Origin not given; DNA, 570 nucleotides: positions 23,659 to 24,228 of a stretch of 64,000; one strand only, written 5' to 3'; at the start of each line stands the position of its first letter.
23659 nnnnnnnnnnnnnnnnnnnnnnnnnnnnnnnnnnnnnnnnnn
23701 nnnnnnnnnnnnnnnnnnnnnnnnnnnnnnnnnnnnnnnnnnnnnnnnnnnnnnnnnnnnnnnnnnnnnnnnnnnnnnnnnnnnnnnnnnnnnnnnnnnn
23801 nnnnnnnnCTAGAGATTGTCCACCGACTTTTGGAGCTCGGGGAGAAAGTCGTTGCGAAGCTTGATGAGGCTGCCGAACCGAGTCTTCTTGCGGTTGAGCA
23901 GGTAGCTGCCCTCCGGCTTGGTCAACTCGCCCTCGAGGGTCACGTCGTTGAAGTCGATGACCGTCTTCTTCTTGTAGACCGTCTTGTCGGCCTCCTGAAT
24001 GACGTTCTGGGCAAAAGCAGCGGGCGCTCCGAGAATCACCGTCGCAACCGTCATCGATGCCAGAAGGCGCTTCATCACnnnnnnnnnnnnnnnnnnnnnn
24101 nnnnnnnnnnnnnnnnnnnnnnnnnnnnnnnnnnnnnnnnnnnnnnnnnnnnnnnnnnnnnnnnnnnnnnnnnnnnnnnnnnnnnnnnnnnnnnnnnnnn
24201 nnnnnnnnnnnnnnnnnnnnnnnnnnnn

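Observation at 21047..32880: Complete gltA-H / nfsA-H-type trans-envelope machine encoded as one co-directional eight-gene array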

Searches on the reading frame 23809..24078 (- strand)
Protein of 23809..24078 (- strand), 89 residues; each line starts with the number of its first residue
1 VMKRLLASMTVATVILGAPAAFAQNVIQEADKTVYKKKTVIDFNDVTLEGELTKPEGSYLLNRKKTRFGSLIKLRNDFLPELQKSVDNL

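Call 4: search_protein_families(library=pfam, proteins=[window:23809-24078:-], max_evalue=0.01)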
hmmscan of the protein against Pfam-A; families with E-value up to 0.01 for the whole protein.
window:23809-24078:- (89 aa): 0 families

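Call 5: search_protein_families(library=ncbifam, proteins=[window:23809-24078:-], max_evalue=0.01)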
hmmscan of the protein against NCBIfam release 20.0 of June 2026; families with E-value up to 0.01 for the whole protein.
window:23809-24078:- (89 aa): 1 family
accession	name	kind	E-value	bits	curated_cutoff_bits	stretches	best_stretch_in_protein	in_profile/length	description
NF033764.1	gliding_CglF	equivalog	6.2e-19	67.8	90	1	9-89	5-88/88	adventurous gliding motility protein CglF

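Call 64: search_protein_families(library=pfam, proteins=[window:23809-24078:-], max_evalue=5)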
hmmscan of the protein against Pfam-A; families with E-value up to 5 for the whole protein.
window:23809-24078:- (89 aa): 1 family
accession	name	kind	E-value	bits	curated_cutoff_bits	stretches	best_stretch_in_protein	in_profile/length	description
PF06261.16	LktC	-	0.096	13.1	25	1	21-63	43-83/150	Actinobacillus actinomycetemcomitans leukotoxin activator LktC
